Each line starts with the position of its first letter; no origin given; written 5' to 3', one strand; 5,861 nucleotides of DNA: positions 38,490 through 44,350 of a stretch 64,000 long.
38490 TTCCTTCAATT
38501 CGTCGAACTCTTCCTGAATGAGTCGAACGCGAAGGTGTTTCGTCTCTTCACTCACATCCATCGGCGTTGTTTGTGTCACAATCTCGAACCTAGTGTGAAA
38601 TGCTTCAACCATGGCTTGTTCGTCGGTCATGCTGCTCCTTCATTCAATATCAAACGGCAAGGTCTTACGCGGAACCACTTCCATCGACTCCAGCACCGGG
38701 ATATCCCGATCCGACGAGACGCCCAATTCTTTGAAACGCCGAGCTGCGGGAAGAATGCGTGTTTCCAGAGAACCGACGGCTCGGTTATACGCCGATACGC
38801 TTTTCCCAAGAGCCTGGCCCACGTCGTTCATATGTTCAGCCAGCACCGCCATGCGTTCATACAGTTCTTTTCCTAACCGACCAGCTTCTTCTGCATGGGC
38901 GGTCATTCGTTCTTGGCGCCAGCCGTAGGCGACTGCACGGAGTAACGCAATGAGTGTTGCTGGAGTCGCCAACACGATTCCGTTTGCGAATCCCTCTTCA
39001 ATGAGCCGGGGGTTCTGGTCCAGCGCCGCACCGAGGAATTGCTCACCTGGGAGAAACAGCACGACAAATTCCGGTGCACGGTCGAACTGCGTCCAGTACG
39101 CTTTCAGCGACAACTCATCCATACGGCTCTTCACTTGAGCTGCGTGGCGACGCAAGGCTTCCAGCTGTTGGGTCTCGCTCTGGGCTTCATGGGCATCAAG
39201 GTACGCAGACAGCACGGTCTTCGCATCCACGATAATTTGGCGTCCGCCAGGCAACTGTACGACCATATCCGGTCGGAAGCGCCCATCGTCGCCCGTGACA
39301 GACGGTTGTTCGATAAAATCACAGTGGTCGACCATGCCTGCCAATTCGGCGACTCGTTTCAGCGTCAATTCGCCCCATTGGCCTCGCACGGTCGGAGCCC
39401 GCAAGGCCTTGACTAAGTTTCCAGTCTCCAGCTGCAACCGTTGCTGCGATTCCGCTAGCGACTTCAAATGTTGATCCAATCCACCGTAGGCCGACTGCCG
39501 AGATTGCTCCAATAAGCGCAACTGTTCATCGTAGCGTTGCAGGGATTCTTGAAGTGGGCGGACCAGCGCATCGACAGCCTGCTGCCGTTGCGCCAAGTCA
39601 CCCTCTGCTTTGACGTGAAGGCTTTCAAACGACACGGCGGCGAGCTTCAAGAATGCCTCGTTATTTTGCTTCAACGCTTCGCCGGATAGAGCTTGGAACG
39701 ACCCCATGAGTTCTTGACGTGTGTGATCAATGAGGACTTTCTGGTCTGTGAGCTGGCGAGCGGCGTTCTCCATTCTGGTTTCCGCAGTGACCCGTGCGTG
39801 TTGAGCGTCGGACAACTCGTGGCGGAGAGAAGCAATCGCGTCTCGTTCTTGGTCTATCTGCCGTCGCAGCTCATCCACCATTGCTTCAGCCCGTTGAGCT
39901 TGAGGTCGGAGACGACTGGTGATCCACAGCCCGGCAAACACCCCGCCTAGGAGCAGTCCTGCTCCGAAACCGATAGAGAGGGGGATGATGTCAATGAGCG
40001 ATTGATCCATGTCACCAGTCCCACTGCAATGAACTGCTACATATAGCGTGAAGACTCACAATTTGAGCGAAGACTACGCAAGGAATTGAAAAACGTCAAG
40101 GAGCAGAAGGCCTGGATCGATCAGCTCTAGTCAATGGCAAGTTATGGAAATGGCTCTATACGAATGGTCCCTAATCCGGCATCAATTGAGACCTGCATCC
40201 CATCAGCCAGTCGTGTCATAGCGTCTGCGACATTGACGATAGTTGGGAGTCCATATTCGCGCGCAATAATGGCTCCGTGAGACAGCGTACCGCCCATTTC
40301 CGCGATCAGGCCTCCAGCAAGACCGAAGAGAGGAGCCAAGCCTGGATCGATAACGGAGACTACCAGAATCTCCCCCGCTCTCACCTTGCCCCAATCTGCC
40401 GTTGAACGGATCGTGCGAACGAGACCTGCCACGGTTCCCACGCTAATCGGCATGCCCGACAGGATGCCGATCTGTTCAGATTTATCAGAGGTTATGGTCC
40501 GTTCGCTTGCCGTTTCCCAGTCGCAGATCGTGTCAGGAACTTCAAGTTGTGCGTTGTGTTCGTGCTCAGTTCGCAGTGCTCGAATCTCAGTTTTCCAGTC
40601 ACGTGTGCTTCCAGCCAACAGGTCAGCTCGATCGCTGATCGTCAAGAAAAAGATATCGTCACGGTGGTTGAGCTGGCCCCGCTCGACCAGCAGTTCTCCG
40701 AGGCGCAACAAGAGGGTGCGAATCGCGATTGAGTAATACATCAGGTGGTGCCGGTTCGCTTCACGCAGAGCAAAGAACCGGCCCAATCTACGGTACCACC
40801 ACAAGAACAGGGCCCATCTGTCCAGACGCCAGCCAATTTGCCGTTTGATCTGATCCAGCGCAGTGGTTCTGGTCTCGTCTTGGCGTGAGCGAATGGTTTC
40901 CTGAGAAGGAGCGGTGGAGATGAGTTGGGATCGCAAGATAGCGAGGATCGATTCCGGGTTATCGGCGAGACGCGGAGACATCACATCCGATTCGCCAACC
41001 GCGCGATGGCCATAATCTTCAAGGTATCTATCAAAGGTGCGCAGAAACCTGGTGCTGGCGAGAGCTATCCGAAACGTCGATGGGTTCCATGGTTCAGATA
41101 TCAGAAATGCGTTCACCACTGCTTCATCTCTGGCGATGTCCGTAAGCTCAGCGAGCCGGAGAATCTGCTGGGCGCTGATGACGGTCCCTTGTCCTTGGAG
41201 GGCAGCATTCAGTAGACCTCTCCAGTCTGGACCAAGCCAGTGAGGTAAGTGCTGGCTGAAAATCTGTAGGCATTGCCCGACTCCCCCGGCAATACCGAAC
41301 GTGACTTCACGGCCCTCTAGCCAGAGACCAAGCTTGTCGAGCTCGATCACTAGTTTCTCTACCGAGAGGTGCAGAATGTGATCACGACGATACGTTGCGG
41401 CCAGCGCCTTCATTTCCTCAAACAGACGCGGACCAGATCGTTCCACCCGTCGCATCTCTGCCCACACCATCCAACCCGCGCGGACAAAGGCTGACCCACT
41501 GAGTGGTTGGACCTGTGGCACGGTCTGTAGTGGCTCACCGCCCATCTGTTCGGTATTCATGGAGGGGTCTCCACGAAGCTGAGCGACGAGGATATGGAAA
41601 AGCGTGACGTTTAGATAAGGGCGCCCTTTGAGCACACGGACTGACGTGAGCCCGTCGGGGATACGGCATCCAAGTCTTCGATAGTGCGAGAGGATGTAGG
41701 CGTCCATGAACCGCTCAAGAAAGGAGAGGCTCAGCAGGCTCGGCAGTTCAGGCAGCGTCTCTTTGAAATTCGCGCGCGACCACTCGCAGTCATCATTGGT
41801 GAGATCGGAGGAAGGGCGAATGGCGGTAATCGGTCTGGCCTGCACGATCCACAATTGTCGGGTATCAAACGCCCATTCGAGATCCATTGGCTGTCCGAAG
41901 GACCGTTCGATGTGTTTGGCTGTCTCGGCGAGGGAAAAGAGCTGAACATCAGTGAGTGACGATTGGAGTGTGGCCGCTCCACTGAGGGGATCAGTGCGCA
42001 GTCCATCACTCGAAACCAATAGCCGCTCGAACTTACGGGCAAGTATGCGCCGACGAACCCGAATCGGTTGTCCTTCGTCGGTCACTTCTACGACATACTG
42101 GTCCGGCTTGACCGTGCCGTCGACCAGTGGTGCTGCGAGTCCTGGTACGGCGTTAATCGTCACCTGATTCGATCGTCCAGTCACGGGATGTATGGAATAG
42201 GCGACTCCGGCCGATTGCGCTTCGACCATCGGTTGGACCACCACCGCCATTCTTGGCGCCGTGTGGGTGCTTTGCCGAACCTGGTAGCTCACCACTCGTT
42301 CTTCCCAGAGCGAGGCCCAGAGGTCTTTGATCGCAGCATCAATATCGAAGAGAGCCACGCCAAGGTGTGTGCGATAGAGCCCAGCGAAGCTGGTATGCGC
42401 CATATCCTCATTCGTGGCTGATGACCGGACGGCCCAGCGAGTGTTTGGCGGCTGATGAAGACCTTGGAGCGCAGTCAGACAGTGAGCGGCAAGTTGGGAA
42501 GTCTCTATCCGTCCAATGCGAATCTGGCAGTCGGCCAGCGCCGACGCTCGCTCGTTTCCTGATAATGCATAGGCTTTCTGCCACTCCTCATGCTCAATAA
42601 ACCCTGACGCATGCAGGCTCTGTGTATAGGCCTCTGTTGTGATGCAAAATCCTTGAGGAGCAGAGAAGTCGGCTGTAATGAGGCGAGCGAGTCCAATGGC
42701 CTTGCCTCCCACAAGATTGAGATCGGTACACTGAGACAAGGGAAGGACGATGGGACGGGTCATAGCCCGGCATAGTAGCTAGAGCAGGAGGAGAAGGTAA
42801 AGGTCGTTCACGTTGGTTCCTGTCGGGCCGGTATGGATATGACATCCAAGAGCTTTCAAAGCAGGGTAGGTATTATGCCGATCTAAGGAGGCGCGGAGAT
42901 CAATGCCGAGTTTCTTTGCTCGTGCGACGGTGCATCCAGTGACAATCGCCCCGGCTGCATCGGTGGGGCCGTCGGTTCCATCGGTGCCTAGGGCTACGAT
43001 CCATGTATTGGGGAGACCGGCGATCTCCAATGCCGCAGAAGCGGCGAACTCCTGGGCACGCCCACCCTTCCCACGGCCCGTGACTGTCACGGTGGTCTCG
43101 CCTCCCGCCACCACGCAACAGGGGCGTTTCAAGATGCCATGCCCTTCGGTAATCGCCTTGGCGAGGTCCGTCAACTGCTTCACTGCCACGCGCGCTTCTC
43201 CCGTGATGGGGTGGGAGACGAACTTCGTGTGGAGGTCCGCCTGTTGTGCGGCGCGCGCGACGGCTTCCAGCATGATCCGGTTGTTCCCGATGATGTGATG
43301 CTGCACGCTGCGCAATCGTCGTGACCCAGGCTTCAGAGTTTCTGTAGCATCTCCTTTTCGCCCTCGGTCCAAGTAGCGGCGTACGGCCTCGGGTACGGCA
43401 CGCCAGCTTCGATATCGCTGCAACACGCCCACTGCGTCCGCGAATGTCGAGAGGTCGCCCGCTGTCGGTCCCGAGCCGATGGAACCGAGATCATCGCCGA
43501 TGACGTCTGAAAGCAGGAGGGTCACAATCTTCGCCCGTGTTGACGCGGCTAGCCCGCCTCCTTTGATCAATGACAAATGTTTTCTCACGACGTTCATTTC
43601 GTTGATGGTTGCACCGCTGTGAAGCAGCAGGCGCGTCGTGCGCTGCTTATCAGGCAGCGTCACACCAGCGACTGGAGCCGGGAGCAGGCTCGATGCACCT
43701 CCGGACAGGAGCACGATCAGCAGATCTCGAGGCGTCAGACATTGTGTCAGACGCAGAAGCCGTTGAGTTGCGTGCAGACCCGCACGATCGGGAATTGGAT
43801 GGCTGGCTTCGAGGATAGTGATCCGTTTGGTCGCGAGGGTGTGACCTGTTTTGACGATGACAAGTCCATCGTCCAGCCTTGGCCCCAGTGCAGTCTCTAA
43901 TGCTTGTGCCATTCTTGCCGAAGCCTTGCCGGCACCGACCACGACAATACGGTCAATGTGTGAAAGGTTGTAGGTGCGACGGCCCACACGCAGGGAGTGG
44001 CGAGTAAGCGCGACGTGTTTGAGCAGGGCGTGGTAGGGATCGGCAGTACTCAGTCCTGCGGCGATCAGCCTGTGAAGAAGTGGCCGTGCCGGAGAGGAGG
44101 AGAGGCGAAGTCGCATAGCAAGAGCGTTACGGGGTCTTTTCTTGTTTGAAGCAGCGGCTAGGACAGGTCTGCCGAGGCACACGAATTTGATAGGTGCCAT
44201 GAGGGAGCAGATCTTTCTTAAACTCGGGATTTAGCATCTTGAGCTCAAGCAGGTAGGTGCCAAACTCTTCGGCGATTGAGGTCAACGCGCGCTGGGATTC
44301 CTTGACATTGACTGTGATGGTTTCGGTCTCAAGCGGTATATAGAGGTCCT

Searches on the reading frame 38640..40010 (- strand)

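Call 16: search_protein_families(library=ncbifam, proteins=[window:38640-40010:-], max_evalue=1e-8)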
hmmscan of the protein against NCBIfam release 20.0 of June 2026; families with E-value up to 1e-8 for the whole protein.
window:38640-40010:- (456 aa): 1 family
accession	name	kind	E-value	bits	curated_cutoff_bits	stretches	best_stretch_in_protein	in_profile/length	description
NF007686.0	PRK10361.1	equivalog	4.4e-44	150.9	810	1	17-437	9-435/475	DNA recombination protein RmuC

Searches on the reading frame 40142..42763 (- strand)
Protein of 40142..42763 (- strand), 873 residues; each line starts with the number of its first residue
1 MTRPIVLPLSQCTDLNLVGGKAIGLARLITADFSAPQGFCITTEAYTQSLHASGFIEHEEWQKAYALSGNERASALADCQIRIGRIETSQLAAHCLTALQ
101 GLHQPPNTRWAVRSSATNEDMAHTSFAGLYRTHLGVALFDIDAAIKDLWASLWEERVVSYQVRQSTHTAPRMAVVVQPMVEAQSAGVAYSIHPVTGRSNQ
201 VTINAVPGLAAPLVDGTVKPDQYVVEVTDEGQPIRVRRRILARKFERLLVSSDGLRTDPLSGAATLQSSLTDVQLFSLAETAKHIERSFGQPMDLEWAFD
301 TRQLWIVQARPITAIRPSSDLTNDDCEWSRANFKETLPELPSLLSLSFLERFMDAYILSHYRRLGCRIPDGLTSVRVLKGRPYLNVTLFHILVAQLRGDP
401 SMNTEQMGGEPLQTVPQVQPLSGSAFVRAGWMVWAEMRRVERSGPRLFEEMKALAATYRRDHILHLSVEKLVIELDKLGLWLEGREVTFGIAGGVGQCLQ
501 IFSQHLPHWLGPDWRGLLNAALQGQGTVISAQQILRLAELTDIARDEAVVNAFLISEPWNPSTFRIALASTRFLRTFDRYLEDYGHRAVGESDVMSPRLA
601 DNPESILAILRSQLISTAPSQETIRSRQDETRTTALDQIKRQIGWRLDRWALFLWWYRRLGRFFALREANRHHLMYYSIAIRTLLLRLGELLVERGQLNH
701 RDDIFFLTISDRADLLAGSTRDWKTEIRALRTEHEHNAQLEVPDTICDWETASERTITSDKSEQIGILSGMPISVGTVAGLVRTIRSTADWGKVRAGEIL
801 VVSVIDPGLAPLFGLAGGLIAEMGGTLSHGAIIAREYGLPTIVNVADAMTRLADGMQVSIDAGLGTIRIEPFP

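Call 17: search_protein_families(library=ncbifam, proteins=[window:40142-42763:-], max_evalue=1e-8)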
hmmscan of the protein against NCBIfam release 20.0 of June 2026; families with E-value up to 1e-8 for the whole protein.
window:40142-42763:- (873 aa): 23 families
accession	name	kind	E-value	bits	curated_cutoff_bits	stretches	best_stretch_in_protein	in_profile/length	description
NF004881.0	PRK06241.2-2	equivalog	4.3e-100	336.3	883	2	12-365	13-361/898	phosphoenolpyruvate synthase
NF004878.0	PRK06241.1-3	subfamily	4.2e-99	332.9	945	2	13-325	14-324/891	phosphoenolpyruvate synthase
NF004877.0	PRK06241.1-2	subfamily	7.9e-96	322.2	866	2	13-323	14-323/869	phosphoenolpyruvate synthase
NF041857.1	RIF_Ptrans_rph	equivalog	9.2e-94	315.4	999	2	13-323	12-321/864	rifamycin-inactivating phosphotransferase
NF052631.1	prodigiosin_PigC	equivalog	1e-84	285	1300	1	14-870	12-882/883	prodigiosin ligase PigC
NF004880.0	PRK06241.2-1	equivalog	3.5e-83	280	972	3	535-868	501-835/837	phosphoenolpyruvate synthase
NF052632.1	undecylprod_RedH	equivalog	1.3e-80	271.6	1350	1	10-869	9-877/880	undecylprodigiosin ligase RedH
NF005057.0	PRK06464.1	equivalog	4.7e-80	269.7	598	2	12-319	15-342/798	phosphoenolpyruvate synthase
TIGR01418.1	PEP_synth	equivalog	1.1e-77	262.1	739.75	2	12-319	10-336/784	pyruvate, water dikinase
NF004879.0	PRK06241.1-4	equivalog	6.3e-75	252.9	976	2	13-321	14-321/868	phosphoenolpyruvate synthase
NF004883.0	PRK06241.2-4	equivalog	2.2e-67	228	1063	2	18-366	32-381/928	phosphoenolpyruvate synthase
NF000283.1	RPH_KJ151292.1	equivalog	2.6e-67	227.8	1700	2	13-322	15-323/865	rifamycin-inactivating phosphotransferase Rph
NF004882.0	PRK06241.2-3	equivalog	3.3e-52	177.7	850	2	519-868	483-817/827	phosphoenolpyruvate synthase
NF004520.0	PRK05865.1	equivalog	3.7e-26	91.3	1509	1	527-869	525-836/854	sugar epimerase family protein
NF006153.0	PRK08296.1-5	subfamily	3.7e-25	88.4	578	1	758-869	494-605/608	hypothetical protein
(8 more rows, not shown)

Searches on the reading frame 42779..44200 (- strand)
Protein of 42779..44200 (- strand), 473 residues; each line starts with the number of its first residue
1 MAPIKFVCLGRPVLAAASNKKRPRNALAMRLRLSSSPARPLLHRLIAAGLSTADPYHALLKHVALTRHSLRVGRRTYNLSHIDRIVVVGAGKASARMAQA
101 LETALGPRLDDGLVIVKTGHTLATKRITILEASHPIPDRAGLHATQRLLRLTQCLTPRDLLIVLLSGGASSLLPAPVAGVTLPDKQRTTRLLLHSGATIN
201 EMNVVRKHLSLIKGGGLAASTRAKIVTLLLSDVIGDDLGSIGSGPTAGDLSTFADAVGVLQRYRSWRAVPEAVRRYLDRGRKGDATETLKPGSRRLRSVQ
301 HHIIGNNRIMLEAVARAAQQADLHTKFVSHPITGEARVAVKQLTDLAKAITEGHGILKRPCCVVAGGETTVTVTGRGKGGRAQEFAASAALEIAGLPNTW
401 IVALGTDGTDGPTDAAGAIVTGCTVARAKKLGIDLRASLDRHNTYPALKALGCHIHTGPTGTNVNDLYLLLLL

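Call 16: search_protein_families(library=ncbifam, proteins=[window:42779-44200:-], max_evalue=1e-8)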
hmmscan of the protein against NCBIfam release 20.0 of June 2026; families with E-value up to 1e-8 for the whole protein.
window:42779-44200:- (473 aa): 2 families
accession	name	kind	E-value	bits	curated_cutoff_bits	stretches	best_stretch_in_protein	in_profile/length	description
NF041176.1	GlyK_Thmprot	equivalog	1.3e-75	255.2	550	1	50-471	5-395/397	glycerate 2-kinase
NF040791.1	gly_kin_Thpl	equivalog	2.9e-52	178.3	670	1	78-468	41-408/410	glycerate 2-kinase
